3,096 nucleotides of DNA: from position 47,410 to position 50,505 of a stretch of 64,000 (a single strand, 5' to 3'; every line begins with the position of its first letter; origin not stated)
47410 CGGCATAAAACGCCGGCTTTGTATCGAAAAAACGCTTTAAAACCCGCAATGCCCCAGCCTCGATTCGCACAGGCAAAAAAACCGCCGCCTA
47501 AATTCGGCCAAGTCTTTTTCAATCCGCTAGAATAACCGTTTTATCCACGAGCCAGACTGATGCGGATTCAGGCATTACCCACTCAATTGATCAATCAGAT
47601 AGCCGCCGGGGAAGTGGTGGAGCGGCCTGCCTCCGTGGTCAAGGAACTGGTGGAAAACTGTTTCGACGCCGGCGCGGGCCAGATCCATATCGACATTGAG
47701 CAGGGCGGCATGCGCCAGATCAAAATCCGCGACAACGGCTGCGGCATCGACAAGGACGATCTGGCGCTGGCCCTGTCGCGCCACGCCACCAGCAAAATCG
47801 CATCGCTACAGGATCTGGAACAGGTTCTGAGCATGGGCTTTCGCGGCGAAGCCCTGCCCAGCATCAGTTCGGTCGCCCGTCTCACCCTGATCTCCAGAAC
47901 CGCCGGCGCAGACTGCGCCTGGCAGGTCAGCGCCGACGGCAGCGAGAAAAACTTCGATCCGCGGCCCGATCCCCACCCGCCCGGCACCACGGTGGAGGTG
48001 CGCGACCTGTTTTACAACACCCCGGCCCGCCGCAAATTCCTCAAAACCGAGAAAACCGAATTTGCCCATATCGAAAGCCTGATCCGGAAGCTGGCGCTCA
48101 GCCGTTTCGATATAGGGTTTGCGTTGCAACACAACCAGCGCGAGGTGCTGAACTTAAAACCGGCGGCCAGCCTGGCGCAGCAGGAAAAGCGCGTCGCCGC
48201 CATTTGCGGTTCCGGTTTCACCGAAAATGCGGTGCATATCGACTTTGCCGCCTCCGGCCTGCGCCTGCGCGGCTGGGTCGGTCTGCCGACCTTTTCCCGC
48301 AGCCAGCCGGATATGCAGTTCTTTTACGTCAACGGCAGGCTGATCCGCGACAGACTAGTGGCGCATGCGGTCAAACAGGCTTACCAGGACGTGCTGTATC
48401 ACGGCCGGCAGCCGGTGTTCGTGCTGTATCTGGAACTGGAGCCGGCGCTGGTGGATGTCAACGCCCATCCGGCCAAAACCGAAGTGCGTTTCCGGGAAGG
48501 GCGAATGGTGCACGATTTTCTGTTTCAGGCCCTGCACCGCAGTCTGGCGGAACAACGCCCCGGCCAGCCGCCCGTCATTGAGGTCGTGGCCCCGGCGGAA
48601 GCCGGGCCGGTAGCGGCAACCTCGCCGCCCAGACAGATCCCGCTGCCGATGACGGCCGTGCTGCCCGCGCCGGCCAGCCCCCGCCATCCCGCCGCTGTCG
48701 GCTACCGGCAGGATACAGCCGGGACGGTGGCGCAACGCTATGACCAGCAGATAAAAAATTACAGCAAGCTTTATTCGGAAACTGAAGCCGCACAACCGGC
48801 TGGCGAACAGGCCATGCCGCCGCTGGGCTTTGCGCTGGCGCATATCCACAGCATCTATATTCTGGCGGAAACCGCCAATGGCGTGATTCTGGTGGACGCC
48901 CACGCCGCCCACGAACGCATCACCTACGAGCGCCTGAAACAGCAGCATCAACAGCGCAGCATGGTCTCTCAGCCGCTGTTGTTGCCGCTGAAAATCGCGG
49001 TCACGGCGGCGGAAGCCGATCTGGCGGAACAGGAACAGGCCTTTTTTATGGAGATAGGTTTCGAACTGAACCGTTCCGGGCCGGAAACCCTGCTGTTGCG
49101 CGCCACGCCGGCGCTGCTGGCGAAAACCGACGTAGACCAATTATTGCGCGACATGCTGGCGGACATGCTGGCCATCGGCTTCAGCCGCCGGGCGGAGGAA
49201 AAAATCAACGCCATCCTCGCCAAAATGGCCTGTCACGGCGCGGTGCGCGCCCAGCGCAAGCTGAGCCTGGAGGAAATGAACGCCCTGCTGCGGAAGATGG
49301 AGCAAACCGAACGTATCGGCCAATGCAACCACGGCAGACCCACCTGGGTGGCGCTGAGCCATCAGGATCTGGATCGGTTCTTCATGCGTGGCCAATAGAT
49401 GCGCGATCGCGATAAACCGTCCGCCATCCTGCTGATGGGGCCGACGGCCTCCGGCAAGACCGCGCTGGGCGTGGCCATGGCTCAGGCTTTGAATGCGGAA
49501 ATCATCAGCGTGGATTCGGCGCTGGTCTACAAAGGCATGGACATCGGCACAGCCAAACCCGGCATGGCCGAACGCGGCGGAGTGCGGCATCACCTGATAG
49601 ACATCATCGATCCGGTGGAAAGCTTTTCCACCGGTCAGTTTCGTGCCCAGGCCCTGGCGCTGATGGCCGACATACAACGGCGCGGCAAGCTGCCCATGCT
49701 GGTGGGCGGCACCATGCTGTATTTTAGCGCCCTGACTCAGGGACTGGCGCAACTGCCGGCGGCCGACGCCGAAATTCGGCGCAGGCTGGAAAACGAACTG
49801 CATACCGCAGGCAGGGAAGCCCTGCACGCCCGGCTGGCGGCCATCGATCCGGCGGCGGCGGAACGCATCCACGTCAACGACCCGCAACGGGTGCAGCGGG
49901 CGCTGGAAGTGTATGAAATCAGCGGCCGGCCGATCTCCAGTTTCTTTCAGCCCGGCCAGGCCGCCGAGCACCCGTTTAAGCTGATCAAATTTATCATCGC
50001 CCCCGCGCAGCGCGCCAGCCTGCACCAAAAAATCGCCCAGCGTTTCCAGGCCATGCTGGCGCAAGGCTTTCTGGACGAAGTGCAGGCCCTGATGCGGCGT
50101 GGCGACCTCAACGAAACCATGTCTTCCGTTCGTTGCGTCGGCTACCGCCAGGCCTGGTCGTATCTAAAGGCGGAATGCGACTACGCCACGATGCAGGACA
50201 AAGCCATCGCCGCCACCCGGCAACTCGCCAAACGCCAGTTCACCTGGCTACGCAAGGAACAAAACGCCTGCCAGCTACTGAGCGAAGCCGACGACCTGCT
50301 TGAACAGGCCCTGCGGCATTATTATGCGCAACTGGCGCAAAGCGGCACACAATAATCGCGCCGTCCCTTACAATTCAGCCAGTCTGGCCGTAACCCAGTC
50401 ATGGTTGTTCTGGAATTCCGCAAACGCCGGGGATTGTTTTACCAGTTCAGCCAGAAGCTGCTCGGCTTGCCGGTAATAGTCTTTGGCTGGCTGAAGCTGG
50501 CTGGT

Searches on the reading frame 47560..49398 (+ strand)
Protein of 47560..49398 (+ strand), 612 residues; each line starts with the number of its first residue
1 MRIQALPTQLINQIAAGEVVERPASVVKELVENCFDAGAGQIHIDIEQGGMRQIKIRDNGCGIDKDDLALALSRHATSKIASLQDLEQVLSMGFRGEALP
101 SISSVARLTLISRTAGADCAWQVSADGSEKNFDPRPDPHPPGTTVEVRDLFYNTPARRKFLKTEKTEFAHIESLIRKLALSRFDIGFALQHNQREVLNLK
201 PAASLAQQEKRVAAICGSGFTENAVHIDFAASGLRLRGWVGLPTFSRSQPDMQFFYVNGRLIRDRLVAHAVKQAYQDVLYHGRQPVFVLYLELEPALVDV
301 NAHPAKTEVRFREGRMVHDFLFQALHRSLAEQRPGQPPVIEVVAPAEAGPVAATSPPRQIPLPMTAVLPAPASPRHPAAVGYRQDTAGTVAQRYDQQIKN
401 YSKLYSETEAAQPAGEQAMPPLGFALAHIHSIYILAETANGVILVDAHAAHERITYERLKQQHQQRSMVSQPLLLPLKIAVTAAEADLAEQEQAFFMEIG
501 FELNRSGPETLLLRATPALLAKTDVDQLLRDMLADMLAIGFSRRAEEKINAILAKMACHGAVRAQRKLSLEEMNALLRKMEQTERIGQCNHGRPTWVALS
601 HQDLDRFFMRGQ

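Call 62: search_protein_families(library=pfam, proteins=[window:47560-49398:+], max_evalue=0.001)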
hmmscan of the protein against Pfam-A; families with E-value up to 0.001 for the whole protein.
window:47560-49398:+ (612 aa): 4 families
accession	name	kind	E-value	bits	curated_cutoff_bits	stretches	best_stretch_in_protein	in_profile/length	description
PF08676.16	MutL_C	-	1.8e-42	144.8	25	1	426-568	1-142/142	MutL C terminal dimerisation domain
PF01119.25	DNA_mis_repair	-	3.4e-39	133.6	26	1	213-329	2-118/119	DNA mismatch repair protein, C-terminal domain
PF13589.12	HATPase_c_3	-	3.8e-12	46.8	25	1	24-129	4-109/137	Histidine kinase-, DNA gyrase B-, and HSP90-like ATPase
PF02518.31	HATPase_c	-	3.3e-08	34.4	26.4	1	21-77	4-63/111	Histidine kinase-, DNA gyrase B-, and HSP90-like ATPase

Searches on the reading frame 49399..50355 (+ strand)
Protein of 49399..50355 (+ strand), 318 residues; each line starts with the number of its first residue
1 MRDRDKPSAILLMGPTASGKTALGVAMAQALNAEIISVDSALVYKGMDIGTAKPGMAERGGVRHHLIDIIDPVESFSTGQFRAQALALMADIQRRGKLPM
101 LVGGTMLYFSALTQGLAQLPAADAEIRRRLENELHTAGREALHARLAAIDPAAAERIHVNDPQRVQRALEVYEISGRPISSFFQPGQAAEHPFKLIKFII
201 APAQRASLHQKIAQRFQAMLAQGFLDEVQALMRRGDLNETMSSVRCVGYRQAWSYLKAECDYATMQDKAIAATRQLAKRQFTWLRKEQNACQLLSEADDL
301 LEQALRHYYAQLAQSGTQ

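Call 62: search_protein_families(library=pfam, proteins=[window:49399-50355:+], max_evalue=0.001)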
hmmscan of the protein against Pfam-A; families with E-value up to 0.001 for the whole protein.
window:49399-50355:+ (318 aa): 3 families
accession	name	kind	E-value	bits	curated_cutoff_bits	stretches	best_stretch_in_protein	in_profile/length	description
PF01715.23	IPPT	-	3.8e-89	299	23.6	1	43-287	2-243/243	IPP transferase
PF01745.22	IPT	-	9.2e-08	32.2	20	1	10-65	4-59/233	Isopentenyl transferase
PF00004.35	AAA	-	0.00097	20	21.2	0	10-42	1-33/131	ATPase family associated with various cellular activities (AAA)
